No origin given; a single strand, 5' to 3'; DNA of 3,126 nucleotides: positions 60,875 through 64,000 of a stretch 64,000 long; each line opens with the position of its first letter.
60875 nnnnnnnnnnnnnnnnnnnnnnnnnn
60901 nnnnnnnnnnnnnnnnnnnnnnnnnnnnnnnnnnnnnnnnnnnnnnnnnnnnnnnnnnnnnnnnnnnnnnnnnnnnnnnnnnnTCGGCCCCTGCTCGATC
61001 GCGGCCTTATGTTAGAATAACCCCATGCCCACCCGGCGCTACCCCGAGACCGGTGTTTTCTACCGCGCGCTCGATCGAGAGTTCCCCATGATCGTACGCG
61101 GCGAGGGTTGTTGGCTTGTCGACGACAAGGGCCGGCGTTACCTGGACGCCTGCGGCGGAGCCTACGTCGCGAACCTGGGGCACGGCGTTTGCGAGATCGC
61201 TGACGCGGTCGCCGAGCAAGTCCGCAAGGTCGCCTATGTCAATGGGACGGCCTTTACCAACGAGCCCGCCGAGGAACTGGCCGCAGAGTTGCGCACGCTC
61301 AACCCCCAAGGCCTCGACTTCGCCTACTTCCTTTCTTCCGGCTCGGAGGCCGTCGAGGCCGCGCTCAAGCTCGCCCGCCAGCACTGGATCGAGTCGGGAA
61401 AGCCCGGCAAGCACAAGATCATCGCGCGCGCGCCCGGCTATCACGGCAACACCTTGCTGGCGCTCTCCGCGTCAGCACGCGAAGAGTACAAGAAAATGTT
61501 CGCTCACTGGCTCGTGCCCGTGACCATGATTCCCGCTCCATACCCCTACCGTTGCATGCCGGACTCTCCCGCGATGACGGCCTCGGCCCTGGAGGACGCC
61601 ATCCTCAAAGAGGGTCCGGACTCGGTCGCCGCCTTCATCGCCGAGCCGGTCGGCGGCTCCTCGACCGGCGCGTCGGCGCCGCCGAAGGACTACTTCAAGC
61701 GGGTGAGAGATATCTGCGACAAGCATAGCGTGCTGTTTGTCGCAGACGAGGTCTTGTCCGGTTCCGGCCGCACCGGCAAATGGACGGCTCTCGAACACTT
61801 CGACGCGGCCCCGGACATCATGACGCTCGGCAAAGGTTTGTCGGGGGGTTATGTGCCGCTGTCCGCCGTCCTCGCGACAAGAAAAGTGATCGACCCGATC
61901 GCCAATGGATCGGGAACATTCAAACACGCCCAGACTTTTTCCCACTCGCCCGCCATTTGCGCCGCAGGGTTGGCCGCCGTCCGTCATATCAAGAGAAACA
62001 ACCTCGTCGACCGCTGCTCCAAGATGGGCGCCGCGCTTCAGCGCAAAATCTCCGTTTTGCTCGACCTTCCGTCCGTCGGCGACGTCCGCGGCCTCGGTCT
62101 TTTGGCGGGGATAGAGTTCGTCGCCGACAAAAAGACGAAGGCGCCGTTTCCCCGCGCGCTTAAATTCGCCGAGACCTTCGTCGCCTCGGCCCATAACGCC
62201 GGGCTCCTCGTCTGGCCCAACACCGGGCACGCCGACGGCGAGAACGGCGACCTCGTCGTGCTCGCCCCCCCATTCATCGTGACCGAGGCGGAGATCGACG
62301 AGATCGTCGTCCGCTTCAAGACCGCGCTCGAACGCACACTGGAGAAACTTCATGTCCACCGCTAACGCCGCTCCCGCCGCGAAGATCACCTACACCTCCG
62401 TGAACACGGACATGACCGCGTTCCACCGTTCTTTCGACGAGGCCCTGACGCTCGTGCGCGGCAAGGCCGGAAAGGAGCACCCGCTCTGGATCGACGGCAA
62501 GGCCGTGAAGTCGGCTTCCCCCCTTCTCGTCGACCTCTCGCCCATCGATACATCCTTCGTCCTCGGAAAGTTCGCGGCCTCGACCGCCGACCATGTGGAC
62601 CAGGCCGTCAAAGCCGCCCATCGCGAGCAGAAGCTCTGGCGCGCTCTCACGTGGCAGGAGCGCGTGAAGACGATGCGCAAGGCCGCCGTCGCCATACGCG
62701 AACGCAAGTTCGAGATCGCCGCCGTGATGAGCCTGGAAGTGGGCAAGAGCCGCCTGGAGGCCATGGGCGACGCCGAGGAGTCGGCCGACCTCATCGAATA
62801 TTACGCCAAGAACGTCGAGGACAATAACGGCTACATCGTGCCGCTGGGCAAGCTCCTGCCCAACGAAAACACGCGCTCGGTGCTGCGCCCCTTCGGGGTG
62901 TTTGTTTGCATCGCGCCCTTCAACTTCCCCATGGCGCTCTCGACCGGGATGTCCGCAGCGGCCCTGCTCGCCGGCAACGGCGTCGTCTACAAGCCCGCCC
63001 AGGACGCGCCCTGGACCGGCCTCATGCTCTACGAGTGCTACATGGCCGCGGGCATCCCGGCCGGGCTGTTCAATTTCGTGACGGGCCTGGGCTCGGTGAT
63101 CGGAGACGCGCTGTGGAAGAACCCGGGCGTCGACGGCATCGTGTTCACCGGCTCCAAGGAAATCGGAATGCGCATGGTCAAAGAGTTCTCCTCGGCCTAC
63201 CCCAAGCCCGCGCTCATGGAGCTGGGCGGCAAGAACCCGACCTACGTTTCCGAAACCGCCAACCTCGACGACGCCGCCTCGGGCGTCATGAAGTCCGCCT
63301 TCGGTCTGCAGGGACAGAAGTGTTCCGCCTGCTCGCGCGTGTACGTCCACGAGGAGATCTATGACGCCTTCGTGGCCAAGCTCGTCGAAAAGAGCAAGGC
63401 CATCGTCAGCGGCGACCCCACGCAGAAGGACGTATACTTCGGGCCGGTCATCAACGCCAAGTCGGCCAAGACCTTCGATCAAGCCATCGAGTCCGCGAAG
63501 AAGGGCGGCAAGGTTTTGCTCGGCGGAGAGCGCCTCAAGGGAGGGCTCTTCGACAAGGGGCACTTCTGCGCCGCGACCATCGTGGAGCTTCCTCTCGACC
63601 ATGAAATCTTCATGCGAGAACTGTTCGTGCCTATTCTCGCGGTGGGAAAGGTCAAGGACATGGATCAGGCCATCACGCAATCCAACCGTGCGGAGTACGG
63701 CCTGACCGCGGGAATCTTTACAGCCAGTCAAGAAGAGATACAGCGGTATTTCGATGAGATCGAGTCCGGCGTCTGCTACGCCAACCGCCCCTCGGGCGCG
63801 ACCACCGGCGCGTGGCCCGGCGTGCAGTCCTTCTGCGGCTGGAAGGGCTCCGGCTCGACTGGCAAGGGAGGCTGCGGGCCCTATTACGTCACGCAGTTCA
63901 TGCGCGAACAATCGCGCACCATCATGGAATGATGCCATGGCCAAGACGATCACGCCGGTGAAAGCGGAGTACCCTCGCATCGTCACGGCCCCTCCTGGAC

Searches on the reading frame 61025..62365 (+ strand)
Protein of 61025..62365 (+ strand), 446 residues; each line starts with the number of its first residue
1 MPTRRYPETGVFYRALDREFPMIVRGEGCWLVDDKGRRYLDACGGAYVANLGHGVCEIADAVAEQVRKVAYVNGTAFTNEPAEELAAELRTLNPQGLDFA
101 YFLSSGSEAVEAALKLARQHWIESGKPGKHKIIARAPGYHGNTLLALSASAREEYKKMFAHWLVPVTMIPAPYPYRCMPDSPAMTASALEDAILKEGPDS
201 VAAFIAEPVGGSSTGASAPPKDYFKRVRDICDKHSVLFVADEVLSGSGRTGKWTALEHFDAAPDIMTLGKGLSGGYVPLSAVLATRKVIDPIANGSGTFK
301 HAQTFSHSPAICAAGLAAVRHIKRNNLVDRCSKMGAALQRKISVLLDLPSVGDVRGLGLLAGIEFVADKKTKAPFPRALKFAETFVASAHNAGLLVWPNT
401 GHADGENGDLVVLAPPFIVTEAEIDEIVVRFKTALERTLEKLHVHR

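Call 3: search_protein_families(library=pfam, proteins=[window:61025-62365:+], max_evalue=1)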
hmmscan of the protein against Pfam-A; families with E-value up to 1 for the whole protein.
window:61025-62365:+ (446 aa): 2 families
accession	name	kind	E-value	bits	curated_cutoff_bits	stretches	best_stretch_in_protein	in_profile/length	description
PF00202.27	Aminotran_3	-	1.9e-97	327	30.5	1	22-435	12-403/403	Aminotransferase class-III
PF00155.27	Aminotran_1_2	-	0.012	15.2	19.7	1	172-330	115-271/361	Aminotransferase class I and II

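Call 4: search_protein_families(library=ncbifam, proteins=[window:61025-62365:+], max_evalue=1)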
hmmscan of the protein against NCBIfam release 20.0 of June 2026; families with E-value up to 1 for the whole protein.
window:61025-62365:+ (446 aa): 73 families (the best 25 are shown)
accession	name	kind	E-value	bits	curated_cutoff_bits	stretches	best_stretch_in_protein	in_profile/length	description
NF005685.0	PRK07483.1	equivalog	3.4e-143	477.7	485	1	9-441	2-441/444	aspartate aminotransferase family protein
NF005375.0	PRK06917.1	equivalog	1e-135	453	535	1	15-441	10-442/448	aspartate aminotransferase family protein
NF005102.0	PRK06541.1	equivalog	1.9e-112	376.1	574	1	17-440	32-458/460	aspartate aminotransferase family protein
NF005447.0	PRK07036.1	equivalog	7.2e-106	354.6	618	1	20-443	36-460/468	aminotransferase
NF005682.0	PRK07480.1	subfamily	1.6e-103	346.9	510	1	22-443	38-457/459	aminotransferase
NF005683.0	PRK07481.1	subfamily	5.7e-99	332.1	575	1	20-438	29-450/453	hypothetical protein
NF004767.0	PRK06105.1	subfamily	8.3e-97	324.6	517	1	21-442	31-454/460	aminotransferase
NF005812.0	PRK07678.1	subfamily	9.8e-95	317.8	488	1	22-437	31-449/451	aminotransferase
TIGR00508.1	bioA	equivalog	6.9e-94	314.8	405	1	20-435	14-418/419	adenosylmethionine--8-amino-7-oxononanoate transaminase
NF005684.0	PRK07482.1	subfamily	7.5e-91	305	687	1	22-443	35-460/464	hypothetical protein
NF004625.0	PRK05965.1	subfamily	1e-89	301.4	729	1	22-445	30-455/460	hypothetical protein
NF052567.1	OmAmTferAptACaul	equivalog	1.1e-85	288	500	1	16-436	15-429/431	omega-aminotransferase AptA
NF004624.0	PRK05964.1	equivalog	1.8e-82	277.2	494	1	18-436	25-423/427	adenosylmethionine--8-amino-7-oxononanoate transaminase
NF005993.0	PRK08117.1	subfamily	1.3e-81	274.4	574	1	21-438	25-430/433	aspartate aminotransferase family protein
NF004426.0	PRK05769.1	equivalog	2.3e-79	267.2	552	1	15-437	31-439/441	acetyl ornithine aminotransferase family protein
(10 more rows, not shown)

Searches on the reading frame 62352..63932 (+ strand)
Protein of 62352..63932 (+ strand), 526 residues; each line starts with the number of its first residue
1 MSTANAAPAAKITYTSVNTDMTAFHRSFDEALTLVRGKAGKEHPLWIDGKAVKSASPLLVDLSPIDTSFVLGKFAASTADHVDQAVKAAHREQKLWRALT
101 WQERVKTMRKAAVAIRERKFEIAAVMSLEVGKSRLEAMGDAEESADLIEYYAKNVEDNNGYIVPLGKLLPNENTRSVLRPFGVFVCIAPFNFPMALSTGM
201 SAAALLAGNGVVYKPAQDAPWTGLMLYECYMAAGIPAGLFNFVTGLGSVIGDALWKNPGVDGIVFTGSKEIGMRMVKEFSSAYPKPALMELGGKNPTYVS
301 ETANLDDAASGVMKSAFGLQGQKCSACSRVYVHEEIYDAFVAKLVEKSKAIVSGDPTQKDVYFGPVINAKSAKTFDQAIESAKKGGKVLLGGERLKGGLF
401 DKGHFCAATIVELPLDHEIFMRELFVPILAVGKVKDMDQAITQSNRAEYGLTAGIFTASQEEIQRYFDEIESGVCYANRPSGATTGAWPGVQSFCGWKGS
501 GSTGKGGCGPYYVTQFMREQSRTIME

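Call 3: search_protein_families(library=pfam, proteins=[window:62352-63932:+], max_evalue=1)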
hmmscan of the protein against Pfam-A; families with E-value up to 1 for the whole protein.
window:62352-63932:+ (526 aa): 2 families
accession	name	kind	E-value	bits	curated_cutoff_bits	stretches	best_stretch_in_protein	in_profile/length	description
PF00171.27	Aldedh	-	2.1e-131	439.1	23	1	61-519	11-458/461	Aldehyde dehydrogenase family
PF24292.1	DUF7479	-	0.094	13.3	27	1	313-336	22-45/60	Domain of unknown function (DUF7479)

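Call 4: search_protein_families(library=ncbifam, proteins=[window:62352-63932:+], max_evalue=1)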
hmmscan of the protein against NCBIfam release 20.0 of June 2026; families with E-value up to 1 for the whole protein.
window:62352-63932:+ (526 aa): 46 families (the best 25 are shown)
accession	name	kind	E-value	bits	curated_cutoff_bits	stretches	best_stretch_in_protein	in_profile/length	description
NF002852.0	PRK03137.1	subfamily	1.1e-123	413.8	648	1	24-521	18-509/514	L-glutamate gamma-semialdehyde dehydrogenase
TIGR01237.1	D1pyr5carbox2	equivalog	1.2e-117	393.8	659.65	1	24-521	14-506/511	L-glutamate gamma-semialdehyde dehydrogenase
NF042993.1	AlphKGSA_gudD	equivalog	2.2e-97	326.8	770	1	46-483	7-444/481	alpha-ketoglutaric semialdehyde dehydrogenase GucD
NF052305.1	DioxValDhHalo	equivalog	1e-96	324.7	750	1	46-500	8-457/483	2,5-dioxovalerate dehydrogenase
NF009725.0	PRK13252.1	equivalog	1.3e-91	307.5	593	1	42-480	6-442/488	betaine-aldehyde dehydrogenase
NF008869.0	PRK11904.1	equivalog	3.1e-91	306.7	747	1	18-524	530-1026/1042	bifunctional proline dehydrogenase/L-glutamate gamma-semialdehyde dehydrogenase PutA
TIGR01804.1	BADH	equivalog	3.1e-89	299.6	668.6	1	47-479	2-433/467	betaine-aldehyde dehydrogenase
NF040792.1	glyc_ald_dh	equivalog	2.3e-86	290.7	760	1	45-502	3-458/488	D-glyceraldehyde dehydrogenase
NF007497.0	PRK10090.1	equivalog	7.9e-83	278.8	500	1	41-515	5-473/480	aldehyde dehydrogenase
NF040648.1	lactal_redase_Meth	equivalog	2.3e-82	277.5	650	1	46-508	2-447/463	lactaldehyde dehydrogenase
NF006916.0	PRK09407.1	equivalog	1.4e-80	271.4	521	1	68-505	44-475/526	succinic semialdehyde dehydrogenase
NF006992.0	PRK09457.1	subfamily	2.8e-80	270.3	514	1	45-497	3-445/487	succinylglutamate-semialdehyde dehydrogenase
TIGR02299.1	HpaE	equivalog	1.4e-79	268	638.35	1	46-508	4-462/488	5-carboxymethyl-2-hydroxymuconate semialdehyde dehydrogenase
TIGR01780.1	SSADH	subfamily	1.1e-78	265.1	646.35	1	71-502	10-432/448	succinate-semialdehyde dehydrogenase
NF010000.0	PRK13473.1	subfamily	4.7e-77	259.6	615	1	43-479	3-434/475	aminobutyraldehyde dehydrogenase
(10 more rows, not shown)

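Call 59: find_encoding_contigs(protein=window:62352-63932:+, flank=10000, max_places=3)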
Protein window:62352-63932:+ (526 aa): 3 contigs read that carry it; 2 places shown.
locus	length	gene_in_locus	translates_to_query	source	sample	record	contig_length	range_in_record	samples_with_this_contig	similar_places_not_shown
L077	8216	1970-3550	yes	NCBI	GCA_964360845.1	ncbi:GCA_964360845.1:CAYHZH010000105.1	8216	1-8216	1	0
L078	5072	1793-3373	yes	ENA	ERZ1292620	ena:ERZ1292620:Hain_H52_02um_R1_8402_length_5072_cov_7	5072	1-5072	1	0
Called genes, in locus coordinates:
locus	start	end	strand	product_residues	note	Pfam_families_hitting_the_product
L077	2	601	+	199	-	?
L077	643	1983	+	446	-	PF00202:Aminotran_3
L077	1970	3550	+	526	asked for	PF00171:Aldedh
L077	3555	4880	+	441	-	PF00202:Aminotran_3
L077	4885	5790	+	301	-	PF01144:CoA_trans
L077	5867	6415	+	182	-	PF00730:HhH-GPD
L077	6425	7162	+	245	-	PF01144:CoA_trans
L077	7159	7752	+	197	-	-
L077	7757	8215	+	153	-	?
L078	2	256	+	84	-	?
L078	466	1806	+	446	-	PF00202:Aminotran_3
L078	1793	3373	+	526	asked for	PF00171:Aldedh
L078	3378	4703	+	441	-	PF00202:Aminotran_3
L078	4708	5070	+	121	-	?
